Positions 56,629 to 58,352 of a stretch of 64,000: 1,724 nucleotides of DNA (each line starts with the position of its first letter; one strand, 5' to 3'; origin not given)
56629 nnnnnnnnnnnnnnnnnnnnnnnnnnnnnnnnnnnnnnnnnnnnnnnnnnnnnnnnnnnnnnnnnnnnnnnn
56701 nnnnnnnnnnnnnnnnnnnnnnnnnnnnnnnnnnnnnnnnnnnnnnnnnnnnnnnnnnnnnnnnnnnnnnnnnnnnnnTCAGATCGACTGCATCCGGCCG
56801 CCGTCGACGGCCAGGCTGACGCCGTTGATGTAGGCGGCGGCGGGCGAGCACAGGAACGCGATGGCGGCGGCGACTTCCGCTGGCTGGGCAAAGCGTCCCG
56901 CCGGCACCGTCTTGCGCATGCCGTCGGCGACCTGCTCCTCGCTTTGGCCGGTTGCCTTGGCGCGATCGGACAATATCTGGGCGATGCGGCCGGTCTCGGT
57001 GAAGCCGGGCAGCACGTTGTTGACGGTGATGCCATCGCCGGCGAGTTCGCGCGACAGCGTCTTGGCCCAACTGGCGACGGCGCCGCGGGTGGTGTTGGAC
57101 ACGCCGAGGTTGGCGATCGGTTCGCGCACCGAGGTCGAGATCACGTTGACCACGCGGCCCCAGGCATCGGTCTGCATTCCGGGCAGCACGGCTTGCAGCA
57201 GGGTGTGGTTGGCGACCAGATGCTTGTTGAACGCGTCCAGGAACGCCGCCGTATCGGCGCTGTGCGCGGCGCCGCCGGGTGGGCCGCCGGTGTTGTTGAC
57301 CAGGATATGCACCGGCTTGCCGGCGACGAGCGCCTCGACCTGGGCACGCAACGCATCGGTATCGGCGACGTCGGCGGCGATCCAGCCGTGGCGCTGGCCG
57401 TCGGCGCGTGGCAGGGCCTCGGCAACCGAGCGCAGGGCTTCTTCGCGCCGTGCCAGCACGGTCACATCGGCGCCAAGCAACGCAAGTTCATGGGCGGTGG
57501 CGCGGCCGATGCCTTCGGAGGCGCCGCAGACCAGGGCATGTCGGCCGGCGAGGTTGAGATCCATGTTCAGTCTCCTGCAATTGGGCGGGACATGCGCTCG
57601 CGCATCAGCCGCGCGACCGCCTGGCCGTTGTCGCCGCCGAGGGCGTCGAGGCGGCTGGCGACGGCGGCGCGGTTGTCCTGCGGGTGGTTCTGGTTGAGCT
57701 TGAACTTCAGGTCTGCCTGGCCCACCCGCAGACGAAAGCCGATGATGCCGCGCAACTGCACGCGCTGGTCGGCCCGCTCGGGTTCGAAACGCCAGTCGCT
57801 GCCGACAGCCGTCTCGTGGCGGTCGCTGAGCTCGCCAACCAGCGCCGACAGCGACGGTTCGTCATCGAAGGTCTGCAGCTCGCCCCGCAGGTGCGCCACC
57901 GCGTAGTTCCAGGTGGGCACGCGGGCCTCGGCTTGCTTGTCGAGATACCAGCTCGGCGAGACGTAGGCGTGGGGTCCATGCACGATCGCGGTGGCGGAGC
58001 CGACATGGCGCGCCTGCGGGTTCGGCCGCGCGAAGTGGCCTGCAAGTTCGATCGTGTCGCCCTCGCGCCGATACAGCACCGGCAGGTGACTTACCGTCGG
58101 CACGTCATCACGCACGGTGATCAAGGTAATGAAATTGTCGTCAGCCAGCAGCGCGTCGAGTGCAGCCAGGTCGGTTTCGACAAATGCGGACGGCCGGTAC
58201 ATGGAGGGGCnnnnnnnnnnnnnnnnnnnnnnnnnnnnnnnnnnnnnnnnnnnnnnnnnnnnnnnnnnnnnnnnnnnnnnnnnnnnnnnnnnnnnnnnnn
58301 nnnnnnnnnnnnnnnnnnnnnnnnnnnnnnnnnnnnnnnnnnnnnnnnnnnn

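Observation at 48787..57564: Tryptophan catabolic cluster without the known lower pathway: the atypical SDR may be the missing reductase to 2-oxoadipate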

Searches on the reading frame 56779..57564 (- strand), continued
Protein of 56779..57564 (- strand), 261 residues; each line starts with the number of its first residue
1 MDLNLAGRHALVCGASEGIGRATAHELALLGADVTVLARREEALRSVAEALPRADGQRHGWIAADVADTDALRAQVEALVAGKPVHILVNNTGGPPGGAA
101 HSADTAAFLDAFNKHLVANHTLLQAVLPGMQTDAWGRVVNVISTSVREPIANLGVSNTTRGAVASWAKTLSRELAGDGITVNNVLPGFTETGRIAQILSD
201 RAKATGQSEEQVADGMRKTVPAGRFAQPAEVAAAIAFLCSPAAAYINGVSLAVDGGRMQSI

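Call 94: find_encoding_contigs(protein=P0589, flank=8000, max_places=1)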
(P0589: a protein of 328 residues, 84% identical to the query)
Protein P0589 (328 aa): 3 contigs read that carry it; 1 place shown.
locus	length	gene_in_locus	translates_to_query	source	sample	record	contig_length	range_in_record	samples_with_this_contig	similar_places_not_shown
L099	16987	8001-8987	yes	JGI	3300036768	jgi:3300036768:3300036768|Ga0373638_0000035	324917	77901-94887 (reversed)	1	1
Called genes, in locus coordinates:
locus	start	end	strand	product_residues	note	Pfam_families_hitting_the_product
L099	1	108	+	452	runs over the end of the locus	PF04389:Peptidase_M28, PF01546:Peptidase_M20 (weak)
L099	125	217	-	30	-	-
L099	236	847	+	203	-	PF00657:Lipase_GDSL, PF13472:Lipase_GDSL_2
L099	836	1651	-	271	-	PF00215:OMPdecase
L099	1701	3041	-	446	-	PF00070:Pyr_redox (faint), PF01266:DAO (faint), PF01494:FAD_binding_3, PF07992:Pyr_redox_2 (faint)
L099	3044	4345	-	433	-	PF00266:Aminotran_5, PF22580:KYNU_C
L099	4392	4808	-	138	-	PF01042:Ribonuc_L-PSP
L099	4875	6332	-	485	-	PF00171:Aldedh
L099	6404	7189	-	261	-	PF00106:adh_short, PF13561:adh_short_C2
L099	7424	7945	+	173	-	PF06052:3-HAO, PF07883:Cupin_2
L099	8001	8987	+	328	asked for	PF04909:Amidohydro_2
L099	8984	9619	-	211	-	PF04299:FMN_bind_2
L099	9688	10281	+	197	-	-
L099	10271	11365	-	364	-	PF01883:FeS_assembly_P, PF01656:CbiA, PF09140:MipZ (weak), PF10609:ParA, PF13614:AAA_31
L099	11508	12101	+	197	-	PF13620:CarboxypepD_reg (weak), PF13715:CarbopepD_reg_2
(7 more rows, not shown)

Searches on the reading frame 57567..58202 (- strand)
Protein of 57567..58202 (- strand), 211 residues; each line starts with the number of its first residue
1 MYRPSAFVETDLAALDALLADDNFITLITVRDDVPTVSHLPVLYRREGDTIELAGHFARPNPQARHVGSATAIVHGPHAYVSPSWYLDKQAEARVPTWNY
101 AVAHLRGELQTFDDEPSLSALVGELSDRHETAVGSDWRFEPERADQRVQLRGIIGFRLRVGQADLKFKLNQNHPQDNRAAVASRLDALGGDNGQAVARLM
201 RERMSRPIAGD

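Call 59: search_protein_families(library=ncbifam, proteins=[window:57567-58202:-], max_evalue=0.00001)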
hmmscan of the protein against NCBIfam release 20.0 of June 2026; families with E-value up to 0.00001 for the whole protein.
window:57567-58202:- (211 aa): 0 families

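Call 96: search_solved_structures(query=window:57567-58202:-, max_evalue=0.001, show_alignments=0)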
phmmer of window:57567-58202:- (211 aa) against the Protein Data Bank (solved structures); distinct sequences matched with E-value up to 0.001: 14.
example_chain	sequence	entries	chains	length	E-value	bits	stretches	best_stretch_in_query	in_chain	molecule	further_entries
2ol5_A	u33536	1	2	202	2.7e-29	105.7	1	1-203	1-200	PAI 2 protein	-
9vyc_A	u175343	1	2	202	3.6e-29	105.4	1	1-203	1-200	PaiB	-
9oqs_A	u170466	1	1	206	2e-18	70.3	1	18-192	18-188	N-hydroxylamine dehydratase (NohD)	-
9or1_A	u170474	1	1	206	3.5e-18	69.4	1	16-192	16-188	N-hydroxylamine dehydratase (NohD)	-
9oqx_A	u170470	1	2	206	5e-18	69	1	16-192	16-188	N-hydroxylamine dehydratase (NohD)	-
9oqv_A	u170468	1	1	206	8.7e-18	68.2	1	18-192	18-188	N-hydroxylamine dehydratase (NohD)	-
9oqw_A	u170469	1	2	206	1.2e-17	67.8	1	16-192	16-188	N-hydroxylamine dehydratase (NohD)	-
9qlk_A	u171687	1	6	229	1.9e-17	67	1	2-201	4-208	FMN-binding negative transcriptional regulator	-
9or0_A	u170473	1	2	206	3.4e-17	66.2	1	16-192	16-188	N-hydroxylamine dehydratase (NohD)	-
9oqz_A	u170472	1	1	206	5.9e-17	65.4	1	18-192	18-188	N-hydroxylamine dehydratase (NohD)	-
9oqt_A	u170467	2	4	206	7.7e-17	65.1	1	18-192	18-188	N-hydroxylamine dehydratase (NohD)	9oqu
9kea_A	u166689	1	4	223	1.3e-15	61.1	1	52-198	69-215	FMN-binding negative transcriptional regulator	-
9jn4_B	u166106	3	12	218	3.9e-15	59.5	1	35-200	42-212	FMN-binding protein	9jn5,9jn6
9ebk_B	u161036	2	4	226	9.9e-15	58.2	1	31-200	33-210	Piperazate synthase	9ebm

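Call 103: search_protein_families(library=pfam, proteins=[window:57567-58202:-], max_evalue=0.00001)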
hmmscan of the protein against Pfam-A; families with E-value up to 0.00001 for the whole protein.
window:57567-58202:- (211 aa): 1 family
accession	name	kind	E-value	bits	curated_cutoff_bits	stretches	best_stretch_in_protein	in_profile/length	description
PF04299.18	FMN_bind_2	-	8e-46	156.2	22.4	1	1-160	1-166/168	Putative FMN-binding domain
